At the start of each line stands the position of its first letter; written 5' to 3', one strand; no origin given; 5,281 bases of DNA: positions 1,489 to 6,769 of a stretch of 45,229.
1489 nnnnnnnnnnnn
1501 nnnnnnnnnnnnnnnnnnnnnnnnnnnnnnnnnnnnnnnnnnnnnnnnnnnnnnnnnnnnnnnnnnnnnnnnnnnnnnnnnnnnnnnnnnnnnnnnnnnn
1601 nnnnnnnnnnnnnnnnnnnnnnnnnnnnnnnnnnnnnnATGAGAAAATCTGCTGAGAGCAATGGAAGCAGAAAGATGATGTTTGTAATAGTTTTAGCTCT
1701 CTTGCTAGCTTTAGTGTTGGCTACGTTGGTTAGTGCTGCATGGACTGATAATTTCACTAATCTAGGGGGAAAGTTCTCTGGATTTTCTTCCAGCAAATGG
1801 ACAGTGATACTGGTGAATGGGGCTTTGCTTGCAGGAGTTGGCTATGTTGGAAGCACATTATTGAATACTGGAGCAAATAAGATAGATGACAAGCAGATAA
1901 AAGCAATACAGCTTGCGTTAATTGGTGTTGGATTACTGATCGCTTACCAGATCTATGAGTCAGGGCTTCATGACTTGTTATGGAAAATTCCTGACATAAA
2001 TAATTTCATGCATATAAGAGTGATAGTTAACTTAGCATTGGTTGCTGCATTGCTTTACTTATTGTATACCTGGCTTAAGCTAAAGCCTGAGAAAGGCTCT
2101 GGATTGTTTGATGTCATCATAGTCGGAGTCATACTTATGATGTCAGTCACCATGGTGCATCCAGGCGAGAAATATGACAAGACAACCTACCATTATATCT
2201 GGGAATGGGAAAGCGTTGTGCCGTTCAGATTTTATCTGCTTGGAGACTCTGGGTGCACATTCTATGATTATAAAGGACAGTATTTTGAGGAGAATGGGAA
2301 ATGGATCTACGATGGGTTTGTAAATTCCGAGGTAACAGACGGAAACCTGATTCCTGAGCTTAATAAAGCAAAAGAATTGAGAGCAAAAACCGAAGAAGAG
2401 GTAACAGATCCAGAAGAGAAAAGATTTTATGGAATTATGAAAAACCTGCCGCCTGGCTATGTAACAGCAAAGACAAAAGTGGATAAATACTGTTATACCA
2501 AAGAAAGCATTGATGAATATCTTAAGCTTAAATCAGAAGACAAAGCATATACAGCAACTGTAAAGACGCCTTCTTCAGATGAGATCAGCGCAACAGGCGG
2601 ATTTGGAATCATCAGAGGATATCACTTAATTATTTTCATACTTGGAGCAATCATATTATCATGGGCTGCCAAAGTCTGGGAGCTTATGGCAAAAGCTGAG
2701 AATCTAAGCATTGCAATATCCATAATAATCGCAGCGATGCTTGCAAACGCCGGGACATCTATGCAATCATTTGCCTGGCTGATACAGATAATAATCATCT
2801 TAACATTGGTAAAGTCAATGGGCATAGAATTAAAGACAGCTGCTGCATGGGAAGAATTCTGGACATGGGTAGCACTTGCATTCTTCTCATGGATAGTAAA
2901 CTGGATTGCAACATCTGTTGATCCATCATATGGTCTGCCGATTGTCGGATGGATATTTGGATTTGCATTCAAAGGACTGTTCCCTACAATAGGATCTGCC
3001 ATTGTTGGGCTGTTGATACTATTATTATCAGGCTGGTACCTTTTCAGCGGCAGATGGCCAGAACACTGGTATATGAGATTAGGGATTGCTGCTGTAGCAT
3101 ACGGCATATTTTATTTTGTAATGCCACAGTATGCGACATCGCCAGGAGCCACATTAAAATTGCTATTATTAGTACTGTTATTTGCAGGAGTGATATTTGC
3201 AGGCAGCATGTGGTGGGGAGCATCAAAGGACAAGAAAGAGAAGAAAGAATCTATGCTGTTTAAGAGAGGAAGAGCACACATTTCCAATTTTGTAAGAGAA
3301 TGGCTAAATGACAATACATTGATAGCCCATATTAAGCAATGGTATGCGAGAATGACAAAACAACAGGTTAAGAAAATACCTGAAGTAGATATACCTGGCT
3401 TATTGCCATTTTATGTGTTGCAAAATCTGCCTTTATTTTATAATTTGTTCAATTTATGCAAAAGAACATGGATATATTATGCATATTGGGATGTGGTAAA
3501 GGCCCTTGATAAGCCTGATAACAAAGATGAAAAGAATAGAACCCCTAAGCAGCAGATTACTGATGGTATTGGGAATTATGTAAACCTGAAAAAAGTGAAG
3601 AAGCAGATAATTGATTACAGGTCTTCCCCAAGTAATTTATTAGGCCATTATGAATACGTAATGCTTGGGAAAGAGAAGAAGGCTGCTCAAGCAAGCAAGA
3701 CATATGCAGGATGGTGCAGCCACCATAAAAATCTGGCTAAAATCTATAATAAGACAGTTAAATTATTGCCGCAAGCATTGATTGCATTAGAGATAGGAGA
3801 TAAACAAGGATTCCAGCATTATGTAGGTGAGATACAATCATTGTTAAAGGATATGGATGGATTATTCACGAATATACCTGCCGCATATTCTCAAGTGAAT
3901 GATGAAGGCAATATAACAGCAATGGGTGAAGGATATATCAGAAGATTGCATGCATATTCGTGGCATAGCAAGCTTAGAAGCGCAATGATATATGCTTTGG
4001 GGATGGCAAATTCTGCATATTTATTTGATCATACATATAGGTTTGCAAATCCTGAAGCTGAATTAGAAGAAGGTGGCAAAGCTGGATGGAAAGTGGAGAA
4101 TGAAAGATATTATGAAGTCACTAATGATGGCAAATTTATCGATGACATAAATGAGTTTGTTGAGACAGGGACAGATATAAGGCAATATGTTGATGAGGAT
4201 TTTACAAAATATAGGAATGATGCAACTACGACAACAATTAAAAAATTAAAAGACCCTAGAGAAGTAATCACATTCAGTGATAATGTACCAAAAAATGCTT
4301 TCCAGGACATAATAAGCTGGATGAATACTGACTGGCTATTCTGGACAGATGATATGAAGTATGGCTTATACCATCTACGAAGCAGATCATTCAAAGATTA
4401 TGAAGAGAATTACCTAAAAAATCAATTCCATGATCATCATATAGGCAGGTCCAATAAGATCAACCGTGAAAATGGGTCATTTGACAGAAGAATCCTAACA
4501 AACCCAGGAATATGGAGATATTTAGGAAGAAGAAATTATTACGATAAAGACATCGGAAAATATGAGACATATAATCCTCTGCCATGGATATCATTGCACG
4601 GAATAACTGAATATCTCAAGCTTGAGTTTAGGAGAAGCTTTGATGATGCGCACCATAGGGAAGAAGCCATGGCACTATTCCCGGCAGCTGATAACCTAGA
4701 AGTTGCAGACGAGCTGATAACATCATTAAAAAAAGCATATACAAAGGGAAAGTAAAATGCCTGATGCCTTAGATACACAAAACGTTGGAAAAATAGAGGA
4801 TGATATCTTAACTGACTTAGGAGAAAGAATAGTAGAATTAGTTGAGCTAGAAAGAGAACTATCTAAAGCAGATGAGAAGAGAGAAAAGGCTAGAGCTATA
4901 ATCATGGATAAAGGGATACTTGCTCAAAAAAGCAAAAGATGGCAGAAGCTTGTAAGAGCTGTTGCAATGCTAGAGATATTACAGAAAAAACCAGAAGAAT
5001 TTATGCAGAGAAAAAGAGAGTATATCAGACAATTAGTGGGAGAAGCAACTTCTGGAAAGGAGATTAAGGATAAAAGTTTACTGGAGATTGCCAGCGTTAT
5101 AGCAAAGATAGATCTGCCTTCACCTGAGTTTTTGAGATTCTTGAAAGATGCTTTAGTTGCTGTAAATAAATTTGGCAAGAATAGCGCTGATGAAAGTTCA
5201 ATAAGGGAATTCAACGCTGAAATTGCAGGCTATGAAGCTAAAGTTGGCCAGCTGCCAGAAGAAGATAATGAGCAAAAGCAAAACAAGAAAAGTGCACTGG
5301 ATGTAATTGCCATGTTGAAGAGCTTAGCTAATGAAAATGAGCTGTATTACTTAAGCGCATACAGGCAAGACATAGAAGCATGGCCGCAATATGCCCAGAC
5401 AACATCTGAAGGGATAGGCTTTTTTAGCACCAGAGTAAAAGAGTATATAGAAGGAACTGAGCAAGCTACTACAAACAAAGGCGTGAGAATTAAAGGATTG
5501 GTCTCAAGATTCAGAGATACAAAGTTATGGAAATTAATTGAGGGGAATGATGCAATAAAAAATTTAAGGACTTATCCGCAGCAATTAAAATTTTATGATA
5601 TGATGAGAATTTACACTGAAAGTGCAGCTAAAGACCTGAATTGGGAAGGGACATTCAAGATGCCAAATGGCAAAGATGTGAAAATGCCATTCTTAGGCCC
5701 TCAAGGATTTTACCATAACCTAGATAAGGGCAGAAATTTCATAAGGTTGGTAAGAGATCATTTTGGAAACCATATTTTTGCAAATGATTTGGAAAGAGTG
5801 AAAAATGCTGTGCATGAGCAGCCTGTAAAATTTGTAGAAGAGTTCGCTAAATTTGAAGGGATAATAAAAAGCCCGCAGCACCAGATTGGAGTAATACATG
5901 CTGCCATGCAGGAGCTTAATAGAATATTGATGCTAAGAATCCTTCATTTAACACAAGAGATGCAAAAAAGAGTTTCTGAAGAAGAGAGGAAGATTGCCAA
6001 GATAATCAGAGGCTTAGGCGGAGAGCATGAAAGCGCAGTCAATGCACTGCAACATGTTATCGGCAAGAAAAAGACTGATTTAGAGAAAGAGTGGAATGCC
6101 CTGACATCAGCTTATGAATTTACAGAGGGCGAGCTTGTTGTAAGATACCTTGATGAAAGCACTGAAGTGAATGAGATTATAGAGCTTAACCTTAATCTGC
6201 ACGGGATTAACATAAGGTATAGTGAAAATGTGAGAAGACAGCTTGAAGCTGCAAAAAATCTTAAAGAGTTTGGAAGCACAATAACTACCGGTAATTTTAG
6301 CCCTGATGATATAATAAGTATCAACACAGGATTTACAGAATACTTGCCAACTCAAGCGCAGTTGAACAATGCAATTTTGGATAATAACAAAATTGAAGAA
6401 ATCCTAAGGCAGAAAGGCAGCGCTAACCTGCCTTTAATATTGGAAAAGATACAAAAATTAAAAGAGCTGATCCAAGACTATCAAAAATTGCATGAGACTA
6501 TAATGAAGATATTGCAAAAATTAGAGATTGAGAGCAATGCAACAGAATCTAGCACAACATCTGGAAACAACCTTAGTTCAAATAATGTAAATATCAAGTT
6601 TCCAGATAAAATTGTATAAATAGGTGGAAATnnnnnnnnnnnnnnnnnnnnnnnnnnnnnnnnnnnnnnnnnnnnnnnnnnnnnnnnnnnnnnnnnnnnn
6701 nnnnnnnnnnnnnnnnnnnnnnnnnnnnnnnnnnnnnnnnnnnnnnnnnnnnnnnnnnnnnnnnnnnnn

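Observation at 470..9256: Operon 1: AAA+ ATPase translationally coupled to a 1038-aa polytopic membrane protein and two large proteins with no recognisable domains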

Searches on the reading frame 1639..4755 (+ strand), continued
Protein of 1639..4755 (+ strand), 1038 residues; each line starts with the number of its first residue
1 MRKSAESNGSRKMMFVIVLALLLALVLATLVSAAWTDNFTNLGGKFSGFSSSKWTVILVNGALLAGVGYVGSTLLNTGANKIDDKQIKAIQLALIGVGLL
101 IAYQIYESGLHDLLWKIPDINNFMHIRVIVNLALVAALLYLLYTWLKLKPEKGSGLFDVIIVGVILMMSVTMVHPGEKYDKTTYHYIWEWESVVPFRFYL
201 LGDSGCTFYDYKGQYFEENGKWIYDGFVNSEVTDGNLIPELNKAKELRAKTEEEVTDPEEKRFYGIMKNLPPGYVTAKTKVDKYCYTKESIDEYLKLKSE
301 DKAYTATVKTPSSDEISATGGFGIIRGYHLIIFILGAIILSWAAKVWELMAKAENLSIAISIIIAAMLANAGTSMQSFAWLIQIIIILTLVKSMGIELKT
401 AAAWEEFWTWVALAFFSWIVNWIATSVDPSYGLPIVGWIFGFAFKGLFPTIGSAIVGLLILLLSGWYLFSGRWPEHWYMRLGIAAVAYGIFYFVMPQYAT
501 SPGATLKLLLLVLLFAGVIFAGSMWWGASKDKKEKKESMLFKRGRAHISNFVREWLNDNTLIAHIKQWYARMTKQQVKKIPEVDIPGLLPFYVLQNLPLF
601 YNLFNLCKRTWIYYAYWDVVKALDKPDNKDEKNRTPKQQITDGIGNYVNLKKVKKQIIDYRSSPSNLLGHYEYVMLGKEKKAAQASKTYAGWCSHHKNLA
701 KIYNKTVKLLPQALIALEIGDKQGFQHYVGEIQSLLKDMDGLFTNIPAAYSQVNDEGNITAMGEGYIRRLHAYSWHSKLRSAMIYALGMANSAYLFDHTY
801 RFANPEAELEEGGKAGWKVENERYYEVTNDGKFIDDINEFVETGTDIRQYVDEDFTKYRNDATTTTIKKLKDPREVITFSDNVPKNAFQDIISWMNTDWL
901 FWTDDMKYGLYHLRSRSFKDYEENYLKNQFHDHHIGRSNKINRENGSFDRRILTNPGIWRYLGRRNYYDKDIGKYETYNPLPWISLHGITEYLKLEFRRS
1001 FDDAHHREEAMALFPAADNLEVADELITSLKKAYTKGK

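Call 120: list_cluster_members(proteins=[P0017, P0026, P0029, P0039, P0054, P0057, P0094, P0099, P0123, P0139])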
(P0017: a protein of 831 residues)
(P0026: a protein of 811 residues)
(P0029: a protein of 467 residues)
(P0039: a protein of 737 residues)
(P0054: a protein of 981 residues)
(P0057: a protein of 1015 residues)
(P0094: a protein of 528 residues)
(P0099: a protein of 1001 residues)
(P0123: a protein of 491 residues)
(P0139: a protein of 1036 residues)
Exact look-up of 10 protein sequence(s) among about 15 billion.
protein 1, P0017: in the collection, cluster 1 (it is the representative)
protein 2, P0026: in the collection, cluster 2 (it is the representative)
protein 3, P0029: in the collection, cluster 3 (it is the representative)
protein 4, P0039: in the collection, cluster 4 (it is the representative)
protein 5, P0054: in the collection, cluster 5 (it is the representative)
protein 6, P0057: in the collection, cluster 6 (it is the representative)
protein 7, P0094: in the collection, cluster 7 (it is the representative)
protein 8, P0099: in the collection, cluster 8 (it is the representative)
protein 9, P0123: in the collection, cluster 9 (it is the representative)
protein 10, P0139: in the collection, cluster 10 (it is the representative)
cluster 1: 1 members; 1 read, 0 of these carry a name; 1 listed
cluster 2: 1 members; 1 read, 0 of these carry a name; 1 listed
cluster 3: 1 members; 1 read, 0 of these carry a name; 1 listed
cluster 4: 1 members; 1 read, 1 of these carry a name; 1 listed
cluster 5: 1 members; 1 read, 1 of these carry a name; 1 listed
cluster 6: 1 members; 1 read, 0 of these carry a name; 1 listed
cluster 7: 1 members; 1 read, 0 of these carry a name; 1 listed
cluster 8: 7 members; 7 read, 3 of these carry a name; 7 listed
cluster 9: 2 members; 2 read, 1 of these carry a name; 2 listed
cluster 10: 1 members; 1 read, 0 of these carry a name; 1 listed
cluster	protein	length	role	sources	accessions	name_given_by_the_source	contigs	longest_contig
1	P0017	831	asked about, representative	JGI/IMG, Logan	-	-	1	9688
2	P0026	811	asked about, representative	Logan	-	-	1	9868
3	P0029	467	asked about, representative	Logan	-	-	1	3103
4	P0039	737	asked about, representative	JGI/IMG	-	hypothetical protein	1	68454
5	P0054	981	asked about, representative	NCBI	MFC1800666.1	hypothetical protein ACFLYT_01280 [Nanoarchaeota archaeon]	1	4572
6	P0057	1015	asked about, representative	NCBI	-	-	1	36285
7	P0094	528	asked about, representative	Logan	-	-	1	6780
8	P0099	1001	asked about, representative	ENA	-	-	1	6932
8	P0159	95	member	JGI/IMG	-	hypothetical protein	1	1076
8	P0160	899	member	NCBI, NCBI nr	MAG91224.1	hypothetical protein CMO83_00945, partial [Candidatus Woesearchaeota archaeon] | hypothetical protein [Candidatus Woesearchaeota archaeon]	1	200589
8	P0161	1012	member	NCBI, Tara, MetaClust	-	strand:- start:3808 stop:6846 length:3039 start_codon:yes stop_codon:yes ... | TARA_037_MES_0.1-0.22_scaffold61315_1_gene56591 "" ""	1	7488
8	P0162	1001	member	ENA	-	-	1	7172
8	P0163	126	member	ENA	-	-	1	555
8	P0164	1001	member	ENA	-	-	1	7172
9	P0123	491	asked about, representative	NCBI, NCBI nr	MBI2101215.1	hypothetical protein HYT53_01265 [Candidatus Woesearchaeota archaeon] | hypothetical protein [Candidatus Woesearchaeota archaeon]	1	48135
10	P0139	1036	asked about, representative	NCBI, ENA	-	-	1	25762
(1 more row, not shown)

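Call 121: find_encoding_contigs(protein=P0039, flank=9000, max_places=1)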
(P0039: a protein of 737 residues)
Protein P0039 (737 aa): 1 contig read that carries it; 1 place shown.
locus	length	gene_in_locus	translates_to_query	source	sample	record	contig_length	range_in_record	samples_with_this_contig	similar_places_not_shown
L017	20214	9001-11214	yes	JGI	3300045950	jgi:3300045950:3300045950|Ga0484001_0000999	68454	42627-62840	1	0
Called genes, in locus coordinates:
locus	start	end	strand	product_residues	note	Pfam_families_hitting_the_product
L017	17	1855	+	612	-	-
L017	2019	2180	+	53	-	-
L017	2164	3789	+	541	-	-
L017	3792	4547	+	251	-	-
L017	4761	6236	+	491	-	PF02789:Peptidase_M17_N, PF00883:Peptidase_M17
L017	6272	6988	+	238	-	PF00970:FAD_binding_6, PF00175:NAD_binding_1, PF08030:NAD_binding_6 (weak)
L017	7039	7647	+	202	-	-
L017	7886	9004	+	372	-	PF01637:ATPase_2 (faint), PF13173:AAA_14 (faint), PF13401:AAA_22 (faint)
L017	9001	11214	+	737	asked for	-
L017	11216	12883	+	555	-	-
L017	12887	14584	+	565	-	-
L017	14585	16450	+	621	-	-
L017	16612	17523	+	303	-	-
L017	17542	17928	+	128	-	-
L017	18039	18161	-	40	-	-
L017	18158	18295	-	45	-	-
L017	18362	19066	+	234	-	PF09754:PAC2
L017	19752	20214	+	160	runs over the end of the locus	PF02643:DUF192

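Call 122: find_encoding_contigs(protein=P0057, flank=9000, max_places=1)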
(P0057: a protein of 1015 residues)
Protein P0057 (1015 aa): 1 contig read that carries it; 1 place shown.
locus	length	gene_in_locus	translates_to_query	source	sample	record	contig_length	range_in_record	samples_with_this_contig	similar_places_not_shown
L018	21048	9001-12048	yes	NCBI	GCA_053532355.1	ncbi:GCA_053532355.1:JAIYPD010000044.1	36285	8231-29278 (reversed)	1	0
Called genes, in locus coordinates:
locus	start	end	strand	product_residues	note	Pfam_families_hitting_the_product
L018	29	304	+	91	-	PF04014:MazE_antitoxin (faint)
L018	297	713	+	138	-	PF13470:PIN_3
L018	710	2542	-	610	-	PF06202:GDE_C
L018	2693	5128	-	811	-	PF13385:Laminin_G_3 (faint)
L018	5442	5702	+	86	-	PF01247:Ribosomal_L35Ae, PF01782:RimM (faint)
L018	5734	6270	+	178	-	-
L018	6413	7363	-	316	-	-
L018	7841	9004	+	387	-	PF13191:AAA_16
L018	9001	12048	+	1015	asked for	-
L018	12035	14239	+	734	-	-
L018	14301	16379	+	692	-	-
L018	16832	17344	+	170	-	PF12802:MarR_2 (weak)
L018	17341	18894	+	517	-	-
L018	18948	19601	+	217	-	-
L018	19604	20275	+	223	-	-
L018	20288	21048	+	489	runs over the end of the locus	-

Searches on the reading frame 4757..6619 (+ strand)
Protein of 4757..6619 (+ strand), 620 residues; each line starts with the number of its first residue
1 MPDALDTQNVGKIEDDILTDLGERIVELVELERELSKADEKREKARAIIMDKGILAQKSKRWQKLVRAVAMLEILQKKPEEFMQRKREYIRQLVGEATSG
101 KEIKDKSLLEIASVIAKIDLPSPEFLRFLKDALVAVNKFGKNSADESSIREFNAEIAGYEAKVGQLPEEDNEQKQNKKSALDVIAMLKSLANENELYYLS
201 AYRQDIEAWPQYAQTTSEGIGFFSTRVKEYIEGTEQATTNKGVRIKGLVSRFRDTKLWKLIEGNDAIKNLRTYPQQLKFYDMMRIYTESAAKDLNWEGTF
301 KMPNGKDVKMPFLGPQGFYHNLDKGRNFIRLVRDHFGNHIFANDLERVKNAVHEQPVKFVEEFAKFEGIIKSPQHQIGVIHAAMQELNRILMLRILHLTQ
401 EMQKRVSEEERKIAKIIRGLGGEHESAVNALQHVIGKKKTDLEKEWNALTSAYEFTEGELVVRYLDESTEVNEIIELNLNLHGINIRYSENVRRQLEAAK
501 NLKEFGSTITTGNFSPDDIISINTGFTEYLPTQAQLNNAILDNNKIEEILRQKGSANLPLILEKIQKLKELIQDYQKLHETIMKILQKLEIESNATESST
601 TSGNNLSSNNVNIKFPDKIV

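Call 5: search_protein_families(library=pfam, proteins=[window:4757-6619:+], max_evalue=0.1)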
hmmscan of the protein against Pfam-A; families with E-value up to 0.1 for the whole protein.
window:4757-6619:+ (620 aa): 0 families

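Call 6: search_protein_families(library=padloc, proteins=[window:4757-6619:+], max_evalue=0.1)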
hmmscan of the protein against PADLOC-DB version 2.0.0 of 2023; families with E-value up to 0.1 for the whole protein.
window:4757-6619:+ (620 aa): 0 families

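Call 15: search_protein_families(library=phrogs, proteins=[window:4757-6619:+], max_evalue=0.05)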
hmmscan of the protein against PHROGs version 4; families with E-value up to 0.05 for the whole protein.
window:4757-6619:+ (620 aa): 0 families

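Call 16: search_protein_families(library=ncbifam, proteins=[window:4757-6619:+], max_evalue=0.05)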
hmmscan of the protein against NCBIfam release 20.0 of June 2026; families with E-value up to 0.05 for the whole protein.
window:4757-6619:+ (620 aa): 1 family
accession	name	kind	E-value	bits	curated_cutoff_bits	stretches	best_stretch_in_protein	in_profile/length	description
NF005031.0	PRK06443.1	equivalog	0.026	14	228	0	481-530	109-156/181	chorismate mutase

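Call 43: search_solved_structures(query=A6, max_evalue=10)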
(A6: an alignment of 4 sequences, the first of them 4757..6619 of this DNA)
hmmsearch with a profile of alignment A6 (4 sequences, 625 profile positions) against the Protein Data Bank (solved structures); distinct sequences matched with E-value up to 10: 5.
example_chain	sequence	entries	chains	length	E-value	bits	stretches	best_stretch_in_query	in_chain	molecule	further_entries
3mn3_A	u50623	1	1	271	0.22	13.2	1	47-135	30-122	Carbon catabolite-derepressing protein kinase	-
2fh9_A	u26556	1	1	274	0.23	13.2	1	47-135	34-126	Snf1 kinase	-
3hyh_A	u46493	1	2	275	0.23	13.1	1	47-135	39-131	Carbon catabolite-derepressing protein kinase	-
3dae_A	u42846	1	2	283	0.24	13.1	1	47-135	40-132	Carbon catabolite-derepressing protein kinase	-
9k89_A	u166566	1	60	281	1.1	10.8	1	90-149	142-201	Cage-i53-Zn1-HEHE-6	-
